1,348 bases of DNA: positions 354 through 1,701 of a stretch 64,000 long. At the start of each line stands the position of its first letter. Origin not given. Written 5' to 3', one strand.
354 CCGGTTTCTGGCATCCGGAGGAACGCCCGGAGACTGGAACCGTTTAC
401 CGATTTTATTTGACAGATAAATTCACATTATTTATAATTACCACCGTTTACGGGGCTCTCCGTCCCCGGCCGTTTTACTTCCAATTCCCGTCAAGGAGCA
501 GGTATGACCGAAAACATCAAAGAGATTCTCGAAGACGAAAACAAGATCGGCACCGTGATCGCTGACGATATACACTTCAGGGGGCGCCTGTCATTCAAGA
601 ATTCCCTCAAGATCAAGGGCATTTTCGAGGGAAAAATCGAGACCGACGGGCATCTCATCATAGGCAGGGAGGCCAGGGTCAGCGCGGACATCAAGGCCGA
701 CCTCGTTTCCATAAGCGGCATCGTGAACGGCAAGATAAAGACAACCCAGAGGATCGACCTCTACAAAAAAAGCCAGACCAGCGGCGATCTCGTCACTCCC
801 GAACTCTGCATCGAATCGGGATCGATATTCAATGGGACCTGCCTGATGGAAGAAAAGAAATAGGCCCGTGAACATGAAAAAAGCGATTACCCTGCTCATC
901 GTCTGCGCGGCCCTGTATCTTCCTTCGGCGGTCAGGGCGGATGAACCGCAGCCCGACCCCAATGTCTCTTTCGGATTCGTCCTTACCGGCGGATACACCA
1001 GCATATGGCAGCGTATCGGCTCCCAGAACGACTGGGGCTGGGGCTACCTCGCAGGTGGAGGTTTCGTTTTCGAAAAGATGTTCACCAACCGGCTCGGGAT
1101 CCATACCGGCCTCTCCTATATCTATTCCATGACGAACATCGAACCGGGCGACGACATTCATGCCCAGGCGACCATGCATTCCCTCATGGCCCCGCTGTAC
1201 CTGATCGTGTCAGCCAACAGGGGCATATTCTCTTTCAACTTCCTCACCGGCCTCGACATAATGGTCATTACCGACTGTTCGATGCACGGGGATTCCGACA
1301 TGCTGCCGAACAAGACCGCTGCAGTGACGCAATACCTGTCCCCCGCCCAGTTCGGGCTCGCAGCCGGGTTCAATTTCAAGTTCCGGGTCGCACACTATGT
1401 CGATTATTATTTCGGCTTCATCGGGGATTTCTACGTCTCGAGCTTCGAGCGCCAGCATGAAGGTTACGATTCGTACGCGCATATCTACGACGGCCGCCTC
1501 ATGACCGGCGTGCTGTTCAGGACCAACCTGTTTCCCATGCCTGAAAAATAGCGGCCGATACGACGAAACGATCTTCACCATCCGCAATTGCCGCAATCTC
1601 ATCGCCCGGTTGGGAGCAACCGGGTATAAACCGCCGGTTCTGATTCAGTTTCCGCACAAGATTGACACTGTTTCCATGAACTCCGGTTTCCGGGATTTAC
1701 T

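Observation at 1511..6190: Tandem-duplication fossil: etfA-tail and OMP-tail fragments fused by a 6-bp microhomology between two divergent beta-helix lipoprotein paralogs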

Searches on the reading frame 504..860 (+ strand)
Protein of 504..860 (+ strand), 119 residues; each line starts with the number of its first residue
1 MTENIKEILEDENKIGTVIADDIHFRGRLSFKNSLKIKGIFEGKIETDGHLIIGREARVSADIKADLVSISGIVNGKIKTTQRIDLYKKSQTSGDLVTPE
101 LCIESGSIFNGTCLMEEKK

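Call 14: search_protein_families(library=pfam, proteins=[window:504-860:+], max_evalue=0.01)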
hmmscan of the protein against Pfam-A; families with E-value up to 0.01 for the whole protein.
window:504-860:+ (119 aa): 1 family
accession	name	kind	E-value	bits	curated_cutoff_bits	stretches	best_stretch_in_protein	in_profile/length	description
PF04519.19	Bactofilin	-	7.7e-26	90.6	27.9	1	17-113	1-97/98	Polymer-forming cytoskeletal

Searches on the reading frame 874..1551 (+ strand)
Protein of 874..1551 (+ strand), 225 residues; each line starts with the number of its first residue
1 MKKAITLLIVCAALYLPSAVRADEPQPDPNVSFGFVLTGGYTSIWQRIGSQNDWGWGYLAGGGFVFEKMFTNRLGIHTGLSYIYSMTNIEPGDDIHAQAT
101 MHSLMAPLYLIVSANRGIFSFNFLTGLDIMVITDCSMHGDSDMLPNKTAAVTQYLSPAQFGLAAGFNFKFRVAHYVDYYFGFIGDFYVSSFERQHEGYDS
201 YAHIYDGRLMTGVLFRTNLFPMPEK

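Call 14: search_protein_families(library=pfam, proteins=[window:874-1548:+], max_evalue=0.01)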
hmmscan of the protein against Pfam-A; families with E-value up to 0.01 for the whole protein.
window:874-1548:+ (225 aa): 1 family
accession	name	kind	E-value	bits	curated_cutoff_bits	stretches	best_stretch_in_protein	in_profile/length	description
PF13568.12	OMP_b-brl_2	-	2.6e-08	34.6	27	1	46-183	26-171/175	Outer membrane protein beta-barrel domain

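Call 26: find_related_loci(query=A3, collection=metagenome_contigs, flank=10000)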
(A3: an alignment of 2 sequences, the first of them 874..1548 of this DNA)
Query A3 (225 aa) in metagenome_contigs; peptide patterns used: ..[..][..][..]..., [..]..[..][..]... (x = any residue, [..] = any of these).
480 stretches matched a pattern; 8 encode a relative of the query (tblastn E <= 1e-3); 8 distinct loci.
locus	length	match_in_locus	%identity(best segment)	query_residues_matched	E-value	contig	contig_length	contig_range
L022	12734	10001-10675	100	1-225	1e-155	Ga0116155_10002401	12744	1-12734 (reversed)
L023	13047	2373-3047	54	1-225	4e-83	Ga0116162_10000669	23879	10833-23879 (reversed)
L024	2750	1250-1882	36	16-222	6e-36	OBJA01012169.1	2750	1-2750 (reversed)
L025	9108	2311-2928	31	21-222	2e-31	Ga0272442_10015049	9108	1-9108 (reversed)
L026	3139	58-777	33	1-225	1e-29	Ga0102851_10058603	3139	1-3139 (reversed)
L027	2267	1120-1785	31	10-220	5e-23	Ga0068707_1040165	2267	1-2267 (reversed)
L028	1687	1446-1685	46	1-76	2e-11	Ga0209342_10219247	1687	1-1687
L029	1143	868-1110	30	1-82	9e-9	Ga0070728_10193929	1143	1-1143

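Call 27: find_related_loci(query=A3, collection=genome_contigs, flank=10000)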
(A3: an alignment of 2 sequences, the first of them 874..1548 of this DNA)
Query A3 (225 aa) in genome_contigs; peptide patterns used: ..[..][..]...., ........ (x = any residue, [..] = any of these).
151 stretches matched a pattern; 5 encode a relative of the query (tblastn E <= 1e-3); 5 distinct loci.
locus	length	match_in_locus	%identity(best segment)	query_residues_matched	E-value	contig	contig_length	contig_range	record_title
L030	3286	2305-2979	54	1-225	2e-83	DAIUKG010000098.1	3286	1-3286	MAG TPA_asm: Spirochaetota bacterium isolate CTOTU18769 NODE_23564_length_3286_cov_10.367998, whole genome shotgun seque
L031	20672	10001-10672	40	1-225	9e-44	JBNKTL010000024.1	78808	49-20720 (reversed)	MAG: Spirochaetota bacterium isolate A2.bin.24.permissive NODE_24_length_78808_cov_6.769646, whole genome shotgun sequen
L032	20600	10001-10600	37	23-224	2e-28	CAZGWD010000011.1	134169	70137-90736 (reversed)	MAG TPA_asm: uncultured Leptospirales bacterium isolate SRP302447_co4_375 genome assembly, contig: NODE_440_length_13416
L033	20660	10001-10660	31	2-223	1e-28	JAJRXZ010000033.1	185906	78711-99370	MAG: Spirochaetes bacterium isolate Dive96_bin3.202 k141_1904802, whole genome shotgun sequence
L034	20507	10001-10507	29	65-225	9e-14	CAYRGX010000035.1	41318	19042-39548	MAG TPA_asm: uncultured Leptospirales bacterium isolate SRP192927_co7_99 genome assembly, contig: NODE_1360_length_41318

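Call 44: find_encoding_contigs(protein=window:874-1551:+, flank=6000, max_places=10)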
Protein window:874-1551:+ (225 aa): 9 contigs read that carry it; 9 places shown.
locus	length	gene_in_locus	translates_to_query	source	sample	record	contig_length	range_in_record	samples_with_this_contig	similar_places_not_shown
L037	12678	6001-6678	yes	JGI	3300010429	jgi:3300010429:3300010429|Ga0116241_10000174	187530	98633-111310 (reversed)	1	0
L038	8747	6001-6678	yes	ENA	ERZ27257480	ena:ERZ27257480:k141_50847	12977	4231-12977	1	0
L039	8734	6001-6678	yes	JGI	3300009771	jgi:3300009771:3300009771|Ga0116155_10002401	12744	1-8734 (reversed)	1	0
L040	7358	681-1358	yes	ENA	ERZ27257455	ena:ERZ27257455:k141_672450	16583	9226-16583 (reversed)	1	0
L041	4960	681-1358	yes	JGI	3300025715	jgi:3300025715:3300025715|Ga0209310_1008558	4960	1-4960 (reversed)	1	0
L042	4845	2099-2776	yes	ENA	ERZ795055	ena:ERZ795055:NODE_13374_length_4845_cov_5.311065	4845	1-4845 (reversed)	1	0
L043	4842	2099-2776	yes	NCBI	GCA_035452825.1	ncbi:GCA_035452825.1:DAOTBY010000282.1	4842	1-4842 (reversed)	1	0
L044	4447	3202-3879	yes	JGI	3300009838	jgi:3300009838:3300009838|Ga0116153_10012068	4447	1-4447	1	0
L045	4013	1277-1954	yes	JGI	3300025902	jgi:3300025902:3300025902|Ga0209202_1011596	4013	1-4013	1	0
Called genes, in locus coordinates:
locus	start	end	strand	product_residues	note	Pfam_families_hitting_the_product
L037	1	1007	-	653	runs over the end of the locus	-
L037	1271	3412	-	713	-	-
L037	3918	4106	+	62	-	PF00830:Ribosomal_L28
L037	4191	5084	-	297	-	PF00126:HTH_1, PF03466:LysR_substrate, PF12727:PBP_like (weak)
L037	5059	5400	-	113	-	PF06133:Com_YlbF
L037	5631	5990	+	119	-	PF04519:Bactofilin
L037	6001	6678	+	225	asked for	PF13568:OMP_b-brl_2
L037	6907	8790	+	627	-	-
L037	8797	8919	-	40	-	-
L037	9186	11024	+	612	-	-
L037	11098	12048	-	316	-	PF01012:ETF, PF00766:ETF_alpha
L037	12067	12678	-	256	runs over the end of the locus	PF01012:ETF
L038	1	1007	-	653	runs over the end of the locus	-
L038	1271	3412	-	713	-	-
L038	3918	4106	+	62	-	PF00830:Ribosomal_L28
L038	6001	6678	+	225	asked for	PF13568:OMP_b-brl_2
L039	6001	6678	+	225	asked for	PF13568:OMP_b-brl_2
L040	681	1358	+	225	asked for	PF13568:OMP_b-brl_2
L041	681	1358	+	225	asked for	PF13568:OMP_b-brl_2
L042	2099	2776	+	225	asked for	PF13568:OMP_b-brl_2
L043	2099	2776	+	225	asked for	PF13568:OMP_b-brl_2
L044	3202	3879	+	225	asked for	PF13568:OMP_b-brl_2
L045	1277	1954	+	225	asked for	PF13568:OMP_b-brl_2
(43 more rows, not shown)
